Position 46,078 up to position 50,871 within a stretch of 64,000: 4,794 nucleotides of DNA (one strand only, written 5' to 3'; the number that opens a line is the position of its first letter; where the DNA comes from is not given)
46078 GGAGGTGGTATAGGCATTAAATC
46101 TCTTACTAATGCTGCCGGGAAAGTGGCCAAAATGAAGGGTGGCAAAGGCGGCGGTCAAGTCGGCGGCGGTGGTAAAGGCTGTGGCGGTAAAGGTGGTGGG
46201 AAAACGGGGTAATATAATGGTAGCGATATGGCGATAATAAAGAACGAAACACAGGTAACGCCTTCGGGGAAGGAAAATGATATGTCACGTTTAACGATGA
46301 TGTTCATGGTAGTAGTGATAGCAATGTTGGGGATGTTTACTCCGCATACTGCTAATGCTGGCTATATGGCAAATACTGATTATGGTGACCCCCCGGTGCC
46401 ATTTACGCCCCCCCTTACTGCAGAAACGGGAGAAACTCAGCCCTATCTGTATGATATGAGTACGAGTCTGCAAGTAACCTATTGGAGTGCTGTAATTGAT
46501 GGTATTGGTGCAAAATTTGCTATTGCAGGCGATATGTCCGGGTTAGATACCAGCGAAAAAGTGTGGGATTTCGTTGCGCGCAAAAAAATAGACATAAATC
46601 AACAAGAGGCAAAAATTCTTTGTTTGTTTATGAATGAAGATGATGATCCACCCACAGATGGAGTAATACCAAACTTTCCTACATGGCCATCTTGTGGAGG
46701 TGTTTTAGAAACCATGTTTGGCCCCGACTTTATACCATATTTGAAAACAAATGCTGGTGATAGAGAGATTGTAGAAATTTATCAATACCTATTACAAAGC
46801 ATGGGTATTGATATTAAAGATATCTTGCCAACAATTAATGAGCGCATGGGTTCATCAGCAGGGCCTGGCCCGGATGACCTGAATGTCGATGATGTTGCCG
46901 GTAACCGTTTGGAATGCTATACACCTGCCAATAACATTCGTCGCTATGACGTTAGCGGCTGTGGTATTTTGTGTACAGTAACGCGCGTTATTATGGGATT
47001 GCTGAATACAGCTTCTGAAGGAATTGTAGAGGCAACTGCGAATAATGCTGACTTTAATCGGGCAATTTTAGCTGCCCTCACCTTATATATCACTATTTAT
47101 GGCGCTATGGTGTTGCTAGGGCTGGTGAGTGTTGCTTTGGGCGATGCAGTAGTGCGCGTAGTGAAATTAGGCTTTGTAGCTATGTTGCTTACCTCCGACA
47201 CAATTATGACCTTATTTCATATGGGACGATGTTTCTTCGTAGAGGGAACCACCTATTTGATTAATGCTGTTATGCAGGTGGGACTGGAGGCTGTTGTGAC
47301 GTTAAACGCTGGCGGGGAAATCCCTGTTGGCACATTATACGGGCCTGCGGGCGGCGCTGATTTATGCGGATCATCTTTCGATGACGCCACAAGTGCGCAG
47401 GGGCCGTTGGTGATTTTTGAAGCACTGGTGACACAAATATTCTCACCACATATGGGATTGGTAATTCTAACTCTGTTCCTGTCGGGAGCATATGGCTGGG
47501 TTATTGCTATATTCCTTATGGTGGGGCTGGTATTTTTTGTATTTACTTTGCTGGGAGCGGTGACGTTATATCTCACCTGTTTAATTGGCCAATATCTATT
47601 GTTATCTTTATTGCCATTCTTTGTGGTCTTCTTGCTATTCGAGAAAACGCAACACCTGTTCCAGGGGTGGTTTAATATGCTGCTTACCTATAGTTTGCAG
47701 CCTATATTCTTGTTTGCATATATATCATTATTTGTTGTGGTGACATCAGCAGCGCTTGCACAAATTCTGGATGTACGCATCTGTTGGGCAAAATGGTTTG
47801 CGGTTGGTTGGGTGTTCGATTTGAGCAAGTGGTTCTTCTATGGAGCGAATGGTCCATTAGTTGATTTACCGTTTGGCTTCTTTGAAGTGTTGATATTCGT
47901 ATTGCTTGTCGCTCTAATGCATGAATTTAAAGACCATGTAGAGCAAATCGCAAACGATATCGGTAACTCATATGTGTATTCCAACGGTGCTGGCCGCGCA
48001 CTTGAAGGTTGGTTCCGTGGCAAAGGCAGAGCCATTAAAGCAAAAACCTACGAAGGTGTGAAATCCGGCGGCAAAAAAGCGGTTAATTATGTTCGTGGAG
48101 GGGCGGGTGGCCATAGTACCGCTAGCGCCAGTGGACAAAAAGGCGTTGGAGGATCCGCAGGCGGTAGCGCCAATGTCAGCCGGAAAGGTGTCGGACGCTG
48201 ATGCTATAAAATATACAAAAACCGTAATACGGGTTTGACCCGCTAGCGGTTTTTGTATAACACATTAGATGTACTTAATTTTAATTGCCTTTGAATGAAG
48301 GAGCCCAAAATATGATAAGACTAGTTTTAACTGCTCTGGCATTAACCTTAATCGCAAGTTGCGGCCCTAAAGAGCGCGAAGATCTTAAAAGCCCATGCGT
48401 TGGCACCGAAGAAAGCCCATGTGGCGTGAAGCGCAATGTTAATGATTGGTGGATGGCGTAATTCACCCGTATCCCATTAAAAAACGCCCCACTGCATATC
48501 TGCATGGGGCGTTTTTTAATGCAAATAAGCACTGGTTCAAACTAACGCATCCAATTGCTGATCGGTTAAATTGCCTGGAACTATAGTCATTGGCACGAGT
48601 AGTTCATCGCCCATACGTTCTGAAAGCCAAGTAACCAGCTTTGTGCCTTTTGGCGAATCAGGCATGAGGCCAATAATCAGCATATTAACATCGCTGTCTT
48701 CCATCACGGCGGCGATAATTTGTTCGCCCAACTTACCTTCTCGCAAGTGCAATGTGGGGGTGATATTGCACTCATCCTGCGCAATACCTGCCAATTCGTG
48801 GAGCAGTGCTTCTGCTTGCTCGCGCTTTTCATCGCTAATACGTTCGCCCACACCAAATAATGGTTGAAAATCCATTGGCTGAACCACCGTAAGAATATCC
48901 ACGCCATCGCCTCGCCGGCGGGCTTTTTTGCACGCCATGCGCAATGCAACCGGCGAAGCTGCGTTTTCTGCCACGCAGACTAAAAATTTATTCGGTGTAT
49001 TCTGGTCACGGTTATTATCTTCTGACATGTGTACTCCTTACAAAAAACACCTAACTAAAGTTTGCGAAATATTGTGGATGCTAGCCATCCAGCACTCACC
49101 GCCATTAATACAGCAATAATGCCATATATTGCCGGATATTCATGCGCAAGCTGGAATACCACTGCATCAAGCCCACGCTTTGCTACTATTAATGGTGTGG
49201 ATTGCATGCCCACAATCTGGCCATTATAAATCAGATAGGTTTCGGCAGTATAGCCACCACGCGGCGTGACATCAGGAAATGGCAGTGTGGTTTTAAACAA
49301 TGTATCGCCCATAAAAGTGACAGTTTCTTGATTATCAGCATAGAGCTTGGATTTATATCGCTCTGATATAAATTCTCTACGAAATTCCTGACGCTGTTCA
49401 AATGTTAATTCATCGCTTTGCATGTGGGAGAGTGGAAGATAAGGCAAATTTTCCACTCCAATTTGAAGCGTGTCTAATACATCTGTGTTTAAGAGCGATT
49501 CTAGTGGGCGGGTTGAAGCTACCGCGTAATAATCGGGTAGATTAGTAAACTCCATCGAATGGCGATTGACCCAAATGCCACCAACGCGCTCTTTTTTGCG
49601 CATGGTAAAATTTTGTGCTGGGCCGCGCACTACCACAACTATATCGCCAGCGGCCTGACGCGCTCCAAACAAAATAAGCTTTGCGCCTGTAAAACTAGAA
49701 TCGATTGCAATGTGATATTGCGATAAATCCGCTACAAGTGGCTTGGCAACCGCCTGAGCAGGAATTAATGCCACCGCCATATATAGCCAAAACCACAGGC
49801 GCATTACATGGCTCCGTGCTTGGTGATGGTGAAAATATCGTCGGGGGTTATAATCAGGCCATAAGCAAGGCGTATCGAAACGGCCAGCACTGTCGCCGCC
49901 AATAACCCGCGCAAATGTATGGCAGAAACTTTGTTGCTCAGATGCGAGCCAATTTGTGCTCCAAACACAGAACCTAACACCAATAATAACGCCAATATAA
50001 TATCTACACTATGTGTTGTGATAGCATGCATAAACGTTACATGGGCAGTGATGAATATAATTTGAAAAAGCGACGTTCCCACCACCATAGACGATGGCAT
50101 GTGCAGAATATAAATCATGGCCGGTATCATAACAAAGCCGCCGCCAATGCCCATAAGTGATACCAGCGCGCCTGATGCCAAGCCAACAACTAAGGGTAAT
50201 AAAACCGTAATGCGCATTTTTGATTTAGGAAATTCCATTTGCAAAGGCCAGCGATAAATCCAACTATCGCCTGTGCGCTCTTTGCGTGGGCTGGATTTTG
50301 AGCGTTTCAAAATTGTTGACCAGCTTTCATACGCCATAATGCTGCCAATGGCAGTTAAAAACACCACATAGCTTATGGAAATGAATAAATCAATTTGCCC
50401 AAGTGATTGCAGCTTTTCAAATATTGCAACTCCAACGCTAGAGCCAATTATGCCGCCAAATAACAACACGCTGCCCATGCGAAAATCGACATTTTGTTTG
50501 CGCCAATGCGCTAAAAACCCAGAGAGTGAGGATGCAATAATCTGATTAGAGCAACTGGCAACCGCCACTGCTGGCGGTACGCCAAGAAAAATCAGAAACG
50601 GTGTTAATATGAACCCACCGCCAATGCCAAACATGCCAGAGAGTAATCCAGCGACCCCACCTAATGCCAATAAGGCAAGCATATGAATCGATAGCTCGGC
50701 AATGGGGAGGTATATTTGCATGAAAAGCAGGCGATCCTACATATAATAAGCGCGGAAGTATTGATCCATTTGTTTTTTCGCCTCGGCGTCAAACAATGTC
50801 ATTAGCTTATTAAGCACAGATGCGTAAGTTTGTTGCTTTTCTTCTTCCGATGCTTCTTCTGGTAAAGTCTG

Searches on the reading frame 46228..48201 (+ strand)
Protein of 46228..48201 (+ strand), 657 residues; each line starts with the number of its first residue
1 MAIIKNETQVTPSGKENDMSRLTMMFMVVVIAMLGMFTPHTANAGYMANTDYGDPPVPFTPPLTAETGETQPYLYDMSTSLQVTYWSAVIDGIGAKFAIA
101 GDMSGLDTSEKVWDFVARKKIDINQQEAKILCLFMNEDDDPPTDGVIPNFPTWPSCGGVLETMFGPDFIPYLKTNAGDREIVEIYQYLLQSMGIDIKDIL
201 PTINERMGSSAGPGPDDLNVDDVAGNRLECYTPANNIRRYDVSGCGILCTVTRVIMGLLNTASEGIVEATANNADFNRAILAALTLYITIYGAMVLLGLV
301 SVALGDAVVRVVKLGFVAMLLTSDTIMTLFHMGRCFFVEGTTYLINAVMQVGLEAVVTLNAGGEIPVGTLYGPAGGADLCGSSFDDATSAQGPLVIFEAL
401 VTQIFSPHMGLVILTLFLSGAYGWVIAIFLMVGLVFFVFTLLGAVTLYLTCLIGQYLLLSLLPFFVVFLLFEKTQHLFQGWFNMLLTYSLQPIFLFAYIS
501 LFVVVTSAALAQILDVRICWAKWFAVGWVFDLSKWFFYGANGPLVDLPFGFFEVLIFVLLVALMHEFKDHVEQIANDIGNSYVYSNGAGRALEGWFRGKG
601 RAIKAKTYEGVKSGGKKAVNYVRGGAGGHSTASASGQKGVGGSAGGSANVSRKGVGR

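Call 83: search_protein_families(library=pfam, proteins=[window:46228-48201:+], max_evalue=0.00001)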
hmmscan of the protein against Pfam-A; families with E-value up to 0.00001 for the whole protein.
window:46228-48201:+ (657 aa): 1 family
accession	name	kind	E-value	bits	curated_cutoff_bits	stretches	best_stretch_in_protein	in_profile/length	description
PF04610.19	TrbL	-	1.7e-16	61.1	25.9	1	284-515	1-189/215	TrbL/VirB6 plasmid conjugal transfer protein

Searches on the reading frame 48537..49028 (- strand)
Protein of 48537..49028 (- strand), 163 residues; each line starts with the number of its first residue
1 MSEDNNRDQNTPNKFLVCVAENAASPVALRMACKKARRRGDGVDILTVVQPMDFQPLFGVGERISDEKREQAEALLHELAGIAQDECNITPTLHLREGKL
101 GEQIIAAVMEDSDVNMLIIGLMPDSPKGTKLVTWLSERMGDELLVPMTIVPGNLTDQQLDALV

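Call 83: search_protein_families(library=pfam, proteins=[window:48537-49028:-], max_evalue=0.00001)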
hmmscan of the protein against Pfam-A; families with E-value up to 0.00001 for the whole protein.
window:48537-49028:- (163 aa): 1 family
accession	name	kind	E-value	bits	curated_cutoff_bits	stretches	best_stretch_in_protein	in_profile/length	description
PF00582.32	Usp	-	1.3e-10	42.5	24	1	14-120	4-110/141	Universal stress protein family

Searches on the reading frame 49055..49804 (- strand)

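Call 83: search_protein_families(library=pfam, proteins=[window:49055-49804:-], max_evalue=0.00001)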
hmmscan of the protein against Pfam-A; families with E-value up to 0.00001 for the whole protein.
window:49055-49804:- (249 aa): 1 family
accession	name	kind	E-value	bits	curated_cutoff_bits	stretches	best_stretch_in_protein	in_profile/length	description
PF09608.15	Alph_Pro_TM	-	6.9e-74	248.9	24.5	1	23-248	2-227/227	Putative transmembrane protein (Alph_Pro_TM)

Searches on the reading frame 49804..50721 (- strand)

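Call 83: search_protein_families(library=pfam, proteins=[window:49804-50721:-], max_evalue=0.00001)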
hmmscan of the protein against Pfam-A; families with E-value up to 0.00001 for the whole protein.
window:49804-50721:- (305 aa): 1 family
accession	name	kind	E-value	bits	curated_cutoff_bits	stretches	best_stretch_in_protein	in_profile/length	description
PF01925.25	TauE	-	2.9e-49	168.3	32.6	1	17-285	1-237/237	Sulfite exporter TauE/SafE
